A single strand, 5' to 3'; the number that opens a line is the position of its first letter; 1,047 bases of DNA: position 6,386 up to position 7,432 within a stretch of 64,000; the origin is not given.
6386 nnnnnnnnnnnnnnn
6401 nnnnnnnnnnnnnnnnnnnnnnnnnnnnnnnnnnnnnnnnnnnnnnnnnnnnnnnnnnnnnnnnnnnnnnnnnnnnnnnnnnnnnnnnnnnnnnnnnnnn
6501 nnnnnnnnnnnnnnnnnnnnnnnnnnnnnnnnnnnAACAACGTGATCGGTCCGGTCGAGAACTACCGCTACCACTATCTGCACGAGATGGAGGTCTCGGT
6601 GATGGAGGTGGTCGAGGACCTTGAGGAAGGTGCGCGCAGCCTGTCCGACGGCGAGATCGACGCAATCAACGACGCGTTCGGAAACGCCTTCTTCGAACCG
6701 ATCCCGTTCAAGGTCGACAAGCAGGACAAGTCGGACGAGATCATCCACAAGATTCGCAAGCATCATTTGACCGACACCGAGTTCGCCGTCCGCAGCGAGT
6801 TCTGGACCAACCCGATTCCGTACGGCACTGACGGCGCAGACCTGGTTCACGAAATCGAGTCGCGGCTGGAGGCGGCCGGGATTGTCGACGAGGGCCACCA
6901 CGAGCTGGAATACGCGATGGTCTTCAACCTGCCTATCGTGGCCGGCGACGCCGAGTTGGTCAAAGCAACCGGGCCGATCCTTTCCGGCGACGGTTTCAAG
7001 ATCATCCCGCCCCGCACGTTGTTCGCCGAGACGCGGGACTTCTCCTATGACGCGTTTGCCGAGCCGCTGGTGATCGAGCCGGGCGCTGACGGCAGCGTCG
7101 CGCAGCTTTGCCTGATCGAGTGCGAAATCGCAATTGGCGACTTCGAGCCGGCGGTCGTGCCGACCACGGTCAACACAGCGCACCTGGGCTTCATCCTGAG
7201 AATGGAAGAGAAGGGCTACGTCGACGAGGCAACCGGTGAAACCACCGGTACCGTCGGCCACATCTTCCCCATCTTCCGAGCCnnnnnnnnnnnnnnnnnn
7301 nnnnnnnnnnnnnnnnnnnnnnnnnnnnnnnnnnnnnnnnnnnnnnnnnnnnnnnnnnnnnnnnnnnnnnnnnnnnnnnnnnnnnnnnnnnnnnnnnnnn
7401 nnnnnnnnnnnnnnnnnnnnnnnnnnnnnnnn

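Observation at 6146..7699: ATP synthase subunit a nearly doubled in size by a ~230-aa acidic insertion, plus His-rich C-terminal tail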

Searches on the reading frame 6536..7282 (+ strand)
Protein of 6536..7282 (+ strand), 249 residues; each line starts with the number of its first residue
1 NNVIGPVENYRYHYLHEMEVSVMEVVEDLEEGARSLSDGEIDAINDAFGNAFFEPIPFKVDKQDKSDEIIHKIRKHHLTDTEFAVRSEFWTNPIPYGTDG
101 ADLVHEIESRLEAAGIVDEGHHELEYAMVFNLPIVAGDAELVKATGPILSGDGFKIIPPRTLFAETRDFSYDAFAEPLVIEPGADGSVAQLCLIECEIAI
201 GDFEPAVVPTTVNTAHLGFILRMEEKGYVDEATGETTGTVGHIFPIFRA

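Call 6: search_protein_families(library=pfam, proteins=[window:6536-7282:+], max_evalue=10)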
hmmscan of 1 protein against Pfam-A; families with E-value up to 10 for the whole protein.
seq(249 aa): 0 families

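Call 10: find_related_loci(query=window:6542-7261:+, collection=genome_contigs, flank=6000)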
Query window:6542-7261:+ (240 aa) in genome_contigs; peptide patterns used: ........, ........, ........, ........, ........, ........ (x = any residue, [..] = any of these).
70 stretches matched a pattern; 25 encode a relative of the query (tblastn E <= 1e-3); 24 distinct loci.
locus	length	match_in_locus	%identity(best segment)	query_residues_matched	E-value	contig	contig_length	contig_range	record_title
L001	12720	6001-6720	99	1-240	3e-161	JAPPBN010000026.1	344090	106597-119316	MAG: Chloroflexota bacterium isolate IRC3_bin_11 NODE_7_length_344090_cov_28.7911, whole genome shotgun sequence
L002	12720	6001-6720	96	1-240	7e-156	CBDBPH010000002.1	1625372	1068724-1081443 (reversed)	MAG: Dehalococcoidia bacterium isolate 745030fc-1ee1-449d-a068-ea6b321db757 genome assembly, contig: contig_2, whole gen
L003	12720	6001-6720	95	1-240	3e-155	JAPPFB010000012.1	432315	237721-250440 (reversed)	MAG: Chloroflexota bacterium isolate RHO1_bin_20 NODE_10_length_432315_cov_32.619884, whole genome shotgun sequence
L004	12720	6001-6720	94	1-240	2e-151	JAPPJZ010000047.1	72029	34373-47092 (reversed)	MAG: Chloroflexota bacterium isolate RHO2_bin_60 NODE_631_length_72029_cov_13.182774, whole genome shotgun sequence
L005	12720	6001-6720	95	1-240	8e-154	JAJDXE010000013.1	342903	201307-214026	MAG: Dehalococcoidia bacterium isolate jk18x25bins.9 k141_215665, whole genome shotgun sequence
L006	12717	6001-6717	92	1-240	2e-146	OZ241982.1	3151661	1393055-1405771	MAG: Dehalococcoidia bacterium isolate a2993f7c-5a6d-48af-91e8-092aec37f8f7 genome assembly, chromosome: 1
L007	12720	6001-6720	93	1-240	1e-142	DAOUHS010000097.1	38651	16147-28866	MAG TPA_asm: Dehalococcoidia bacterium isolate S18_105 34820, whole genome shotgun sequence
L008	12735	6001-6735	80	1-240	8e-127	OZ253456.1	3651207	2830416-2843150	MAG: Dehalococcoidia bacterium isolate 4ae44683-8927-4024-8904-3ea2ed4a1db5 genome assembly, chromosome: 1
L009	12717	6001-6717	82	1-240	2e-126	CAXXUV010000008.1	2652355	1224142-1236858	MAG: Dehalococcoidia bacterium isolate 53e0c16e-ff2d-4f84-9f2e-96c73ee24ba6 genome assembly, contig: contig_8, whole gen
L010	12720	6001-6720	76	1-240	8e-124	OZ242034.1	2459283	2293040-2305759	MAG: Dehalococcoidia bacterium isolate 72ec99ff-6f13-4058-b9f9-659670a83d8f genome assembly, chromosome: 1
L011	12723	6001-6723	76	1-240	3e-120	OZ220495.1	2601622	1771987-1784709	MAG: Dehalococcoidia bacterium isolate 23c5d8d9-c01e-4714-bf51-3e77b66f12ef genome assembly, chromosome: 1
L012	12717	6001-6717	80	1-240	3e-123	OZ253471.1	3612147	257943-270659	MAG: Dehalococcoidia bacterium isolate 41ac3497-52d9-4345-8c76-2a61940320b0 genome assembly, chromosome: 1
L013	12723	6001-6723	60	1-232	2e-90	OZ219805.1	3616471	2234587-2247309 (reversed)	MAG: Dehalococcoidia bacterium isolate c58c6e01-4a6e-4794-97be-e35f15c585e3 genome assembly, chromosome: 3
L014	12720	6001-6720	95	1-240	1e-154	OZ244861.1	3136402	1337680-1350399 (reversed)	MAG: Dehalococcoidia bacterium isolate c89b5861-ddb0-43db-8093-953e815e1e37 genome assembly, chromosome: 1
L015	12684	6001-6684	53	1-232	2e-71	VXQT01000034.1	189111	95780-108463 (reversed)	MAG: Chloroflexi bacterium isolate SB0664_bin_15 NODE_61_length_189111_cov_62.214968, whole genome shotgun sequence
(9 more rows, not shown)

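Call 23: search_protein_representatives(protein=window:6542-7261:+)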
Query: 240 residues. Proteins with E-value up to 0.001 (for the whole library): 13; up to 1e-10: 9; up to 1e-30: 5. The best 13 are listed.
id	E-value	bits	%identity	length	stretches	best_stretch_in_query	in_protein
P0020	6.5e-119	412.0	82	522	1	1-240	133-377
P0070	2.3e-71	256.3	59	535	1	15-233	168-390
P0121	7.8e-66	238.2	98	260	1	126-240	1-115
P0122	4.7e-61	222.5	90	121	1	58-169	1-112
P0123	5.2e-54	199.5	92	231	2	179-240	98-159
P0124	1.2e-21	93.5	68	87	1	102-179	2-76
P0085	4.4e-21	91.7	38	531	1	2-227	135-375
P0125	1.7e-18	83.2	63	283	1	1-75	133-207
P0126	1.1e-11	60.9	34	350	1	5-185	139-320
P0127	1.3e-08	50.9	27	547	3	75-169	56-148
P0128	3.5e-07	46.2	38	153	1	52-189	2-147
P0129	2.7e-06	43.3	39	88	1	39-112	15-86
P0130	6.9e-06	42.0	35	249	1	2-110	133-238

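Call 24: search_protein_families(library=pfam, proteins=[P0126, P0127, P0128, P0129, P0130, P0125, P0123], max_evalue=0.01)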
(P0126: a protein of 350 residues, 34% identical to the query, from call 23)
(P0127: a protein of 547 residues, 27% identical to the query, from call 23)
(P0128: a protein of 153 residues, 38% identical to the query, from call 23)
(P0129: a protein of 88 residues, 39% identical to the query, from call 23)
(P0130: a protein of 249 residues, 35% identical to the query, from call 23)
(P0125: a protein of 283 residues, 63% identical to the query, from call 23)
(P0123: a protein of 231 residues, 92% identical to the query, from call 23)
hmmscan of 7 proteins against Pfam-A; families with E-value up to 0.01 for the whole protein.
P0126 (350 aa): 1 family
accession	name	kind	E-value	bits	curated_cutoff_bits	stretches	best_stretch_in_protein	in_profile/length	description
PF00119.25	ATP-synt_A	-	1.2e-15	58.4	33.9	1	50-140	1-86/217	ATP synthase A chain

P0127 (547 aa): 2 families
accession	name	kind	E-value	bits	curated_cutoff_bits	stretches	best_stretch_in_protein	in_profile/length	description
PF06505.16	XylR_N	-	0.0052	16.9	23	0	460-496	41-77/101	Activator of aromatic catabolism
PF04011.17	LemA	-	0.0063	16.8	26.2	0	55-93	95-133/149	LemA family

P0128 (153 aa): 0 families

P0129 (88 aa): 0 families

P0130 (249 aa): 1 family
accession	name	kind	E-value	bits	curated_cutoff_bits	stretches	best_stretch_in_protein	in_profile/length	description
PF00119.25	ATP-synt_A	-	5.3e-14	53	33.9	1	50-129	4-80/217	ATP synthase A chain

P0125 (283 aa): 2 families
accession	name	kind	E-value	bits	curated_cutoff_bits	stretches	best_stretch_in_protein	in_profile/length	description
PF00119.25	ATP-synt_A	-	2.4e-16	60.7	33.9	1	50-129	3-79/217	ATP synthase A chain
PF09605.15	Trep_Strep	-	0.0096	16.4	28.7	1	6-67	63-125/185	Hypothetical bacterial integral membrane protein (Trep_Strep)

P0123 (231 aa): 0 families

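Call 38: predict_structure(alignment_id=A3)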
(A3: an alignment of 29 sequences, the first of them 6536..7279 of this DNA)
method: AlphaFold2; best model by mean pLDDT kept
length: 248 residues; sequences in the alignment: 29
mean_pLDDT: 87.2   pTM: 0.86
mean pLDDT of the five models: 87.2, 87.1, 86.7, 85.5, 77.1
residues with pLDDT >= 90: 147; 70-90: 70; 50-70: 27; < 50: 4
segments of 3 or more residues with pLDDT < 50: 160-162
pLDDT, mean of each block of 10 residues (from residue 1): 67 94 96 94 96 94 91 90 97 95 95 94 94 94 81 58 62 94 87 84 89 96 88 82 60
secondary structure, 60 per line:
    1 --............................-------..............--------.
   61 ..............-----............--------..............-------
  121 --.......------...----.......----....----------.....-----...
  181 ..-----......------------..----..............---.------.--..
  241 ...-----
elements in order: E3-9 H10-30 H38-51 H60-74 H80-91 H100-113 H123-129 E143-149 E154-157 E168-172 E178-182 E188-193 H212-225 E239-243

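Call 42: fold_search(model_id=the predicted structure, library=pdb)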
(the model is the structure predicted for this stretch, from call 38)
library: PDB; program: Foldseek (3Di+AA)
matches with E <= 10: 62; with E <= 0.001: 0
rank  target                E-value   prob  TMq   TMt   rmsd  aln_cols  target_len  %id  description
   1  7edr_A                1.7e+00  0.03  0.16  0.13  18.8       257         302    9  The crystal structure of the FERM and C-terminal domain complex of Drosophila Merlin (released 2021-04-14)
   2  7vwa                  1.8e+00  0.02  0.10  0.16  16.3       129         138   15  Helicoverpa armigera pheromone-binding protein PBP1 with Z-9-hexadecenal (released 2022-02-02)
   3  6n1l                  3.2e+00  0.02  0.09  0.16  20.3       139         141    8  The complement inhibitory domain of B. burgdorferi BBK32. (released 2019-03-27)
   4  9f4b_FD               3.8e+00  0.03  0.10  0.11  10.1        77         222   16  Pre-assembled baseplate cup of Klebsiella phage KP1 variant vB_Kpn_Lilla1 (released 2025-05-14)
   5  7sqc_2E               4.0e+00  0.02  0.13  0.14  19.2       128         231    8  Ciliary C1 central pair apparatus isolated from Chlamydomonas reinhardtii (released 2022-04-13)
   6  9ca3_D                4.0e+00  0.01  0.10  0.10  20.1       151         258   11  Crystal structure of MarE C280S in complex with cyanide bound heme and its native substrate, beta-methyl-L-tryptophan (released 2025-04-02)
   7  6i1k_A                4.2e+00  0.01  0.10  0.03  21.2       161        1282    9  Crystal structure of catalytically inactive FnCas12a in complex with a crRNA guide and a dsDNA target (released 2019-01-23)
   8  6n6q_D                4.2e+00  0.01  0.09  0.06  16.9       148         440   11  Crystal structure of a Cytochrome P450 (CYP102L1) (released 2019-06-05)
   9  6b4f_B                4.5e+00  0.02  0.12  0.10  13.3       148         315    9  Crystal structure of human Gle1 CTD-Nup42 GBM complex (released 2018-06-20)
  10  9ca3_C                4.7e+00  0.01  0.10  0.10  20.3       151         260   12  Crystal structure of MarE C280S in complex with cyanide bound heme and its native substrate, beta-methyl-L-tryptophan (released 2025-04-02)
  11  2wp1_B                5.3e+00  0.02  0.11  0.19  13.5       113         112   11  Structure of Brdt bromodomain 2 bound to an acetylated histone H3 peptide (released 2009-09-22)
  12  2w53_B                5.3e+00  0.02  0.13  0.16  13.7       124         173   14  Structure of SmeT, the repressor of the Stenotrophomonas maltophilia multidrug efflux pump SmeDEF. (released 2009-04-07)
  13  9dbj_C                5.3e+00  0.01  0.09  0.09  11.4       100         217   12  Structure of Hailong HalB R164A mutant with non-hydrolyzable dATP (released 2025-05-07)
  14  3qz1_B                5.3e+00  0.01  0.10  0.07  17.9       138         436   10  Crystal Structure of Bovine Steroid of 21-hydroxylase (P450c21) (released 2012-01-18)
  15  8d74_D                5.6e+00  0.01  0.14  0.19  17.8       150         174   11  Cryo-EM structure of human CNTF signaling complex: model containing the interaction core region (released 2023-03-29)
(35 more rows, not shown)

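Call 47: fold_search(model_id=the predicted structure, library=viral)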
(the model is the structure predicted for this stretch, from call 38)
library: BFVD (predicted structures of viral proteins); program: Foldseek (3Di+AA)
matches with E <= 10: 79; with E <= 0.001: 0
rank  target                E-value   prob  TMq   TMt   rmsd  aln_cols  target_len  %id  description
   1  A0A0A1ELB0            1.7e-01  0.05  0.13  0.10  21.0       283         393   11  Capsid protein [Dromedary picobirnavirus]
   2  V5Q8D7                1.4e+00  0.04  0.15  0.16  13.5       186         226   12  Uncharacterized protein [Xylella phage Sano]
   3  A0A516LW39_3          1.5e+00  0.02  0.12  0.04  20.1       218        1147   11  (no name in the UniProt tables at hand)
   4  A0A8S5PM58            1.6e+00  0.08  0.18  0.26  10.2       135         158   14  Uncharacterized protein [Podoviridae sp. ctnCN2]
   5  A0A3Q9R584            1.8e+00  0.01  0.10  0.10  22.5       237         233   16  (no name in the UniProt tables at hand)
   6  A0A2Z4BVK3            1.9e+00  0.01  0.10  0.09  22.9       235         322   12  (no name in the UniProt tables at hand)
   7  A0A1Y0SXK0            1.9e+00  0.01  0.12  0.06  22.8       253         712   12  Virion structural protein [Pseudomonas phage Noxifer]
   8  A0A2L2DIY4            2.6e+00  0.01  0.10  0.07  20.7       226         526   11  Transposase [Acanthamoeba polyphaga mimivirus]
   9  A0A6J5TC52            2.8e+00  0.03  0.13  0.07  16.0       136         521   11  Uncharacterized protein [uncultured Caudovirales phage]
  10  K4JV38                3.1e+00  0.02  0.10  0.03  15.5       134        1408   10  Uncharacterized protein [Abalone herpesvirus (isolate Abalone/Australia/Victoria/2009)]
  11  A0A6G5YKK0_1          3.3e+00  0.02  0.09  0.04  16.5       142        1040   11  (no name in the UniProt tables at hand)
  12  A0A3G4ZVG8            3.3e+00  0.01  0.13  0.08  20.4       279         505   10  Transposase [Edafosvirus sp.]
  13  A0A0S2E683            3.7e+00  0.03  0.08  0.19  13.5        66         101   17  Uncharacterized protein [White spot syndrome virus]
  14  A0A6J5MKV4            3.7e+00  0.02  0.20  0.11  16.2       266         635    9  Bifunctional 3'-5' exonuclease/DNA polymerase [uncultured Caudovirales phage]
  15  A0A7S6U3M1            3.7e+00  0.01  0.12  0.10  16.4       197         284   15  Minor head protein [Burkholderia phage Maja]
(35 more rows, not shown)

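Call 50: find_homologous_proteins(query=A3, max_evalue=0.001)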
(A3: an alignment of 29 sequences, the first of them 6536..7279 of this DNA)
Query A3 (29 sequences) (248 aa, profile of the alignment): 13 proteins with E <= 0.001 among 8000 candidates.
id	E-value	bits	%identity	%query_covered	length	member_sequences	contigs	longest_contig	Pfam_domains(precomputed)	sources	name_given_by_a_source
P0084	1.1e-70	256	59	85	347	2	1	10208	PF00119.26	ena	-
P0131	4.9e-56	208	61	66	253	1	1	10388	PF00119.26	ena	-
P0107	1.7e-40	157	53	57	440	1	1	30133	PF09527.16,PF00119.26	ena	-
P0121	2.3e-34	137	98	49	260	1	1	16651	PF00119.26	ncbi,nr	ncbi:MAG: F0F1 ATP synthase subunit A [Chloroflexi bacterium]|nr:F0F1 ATP synthase subunit A [Chloro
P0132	1.5e-30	125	72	44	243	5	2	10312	PF00119.26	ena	-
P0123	8.3e-26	109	65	66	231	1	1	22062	-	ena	-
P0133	9.9e-17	79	65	32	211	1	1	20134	PF00119.26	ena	-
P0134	8.4e-15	73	69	28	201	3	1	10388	PF00119.26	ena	-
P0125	3.1e-14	71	65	31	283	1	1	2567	PF00119.26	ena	-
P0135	1.9e-13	69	91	28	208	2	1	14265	PF00119.26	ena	-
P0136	1.2e-10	59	29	25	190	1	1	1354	PF00119.26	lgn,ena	-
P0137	4.9e-8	51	48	16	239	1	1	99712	PF00119.26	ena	-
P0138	1.1e-7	50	73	24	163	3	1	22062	PF00119.26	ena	-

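Call 63: search_solved_structures(query=A3, max_evalue=1)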
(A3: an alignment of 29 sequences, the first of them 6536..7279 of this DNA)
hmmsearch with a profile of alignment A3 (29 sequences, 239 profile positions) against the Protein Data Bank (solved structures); distinct sequences matched with E-value up to 1: 0.

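Call 64: search_protein_families(library=pfam, alignment_id=A3, max_evalue=1)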
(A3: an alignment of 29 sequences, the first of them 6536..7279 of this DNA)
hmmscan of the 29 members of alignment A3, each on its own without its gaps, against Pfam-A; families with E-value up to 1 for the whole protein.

A. member 1, window:6536-7279:+ (248 aa): 0 families

B. families by the number of members that match (of 29 scanned): 13 families
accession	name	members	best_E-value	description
PF09720.15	Unstab_antitox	3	0.041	Putative addiction module component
PF00300.27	His_Phos_1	1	0.0026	Histidine phosphatase superfamily (branch 1)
PF16320.10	Ribosomal_L12_N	1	0.0038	Ribosomal protein L7/L12 dimerisation domain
PF16572.11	HlyD_D4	1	0.0058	Long alpha hairpin domain of cation efflux system protein, CusB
PF12010.13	DUF3502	1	0.091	Domain of unknown function (DUF3502)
PF23716.1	DUF7158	1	0.1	Family of unknown function (DUF7158)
PF14722.11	KRAP_IP3R_bind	1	0.12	Ki-ras-induced actin-interacting protein-IP3R-interacting domain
PF19372.4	DUF5947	1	0.12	Family of unknown function (DUF5947)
PF25244.1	PML_C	1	0.16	PML, C-terminal domain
PF14794.11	DUF4479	1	0.18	Domain of unknown function (DUF4479)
PF04809.18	HupH_C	1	0.2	HupH hydrogenase expression protein, C-terminal conserved region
PF01985.26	CRS1_YhbY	1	0.2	CRS1 / YhbY (CRM) domain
PF03245.18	Phage_lysis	1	0.95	Bacteriophage Rz lysis protein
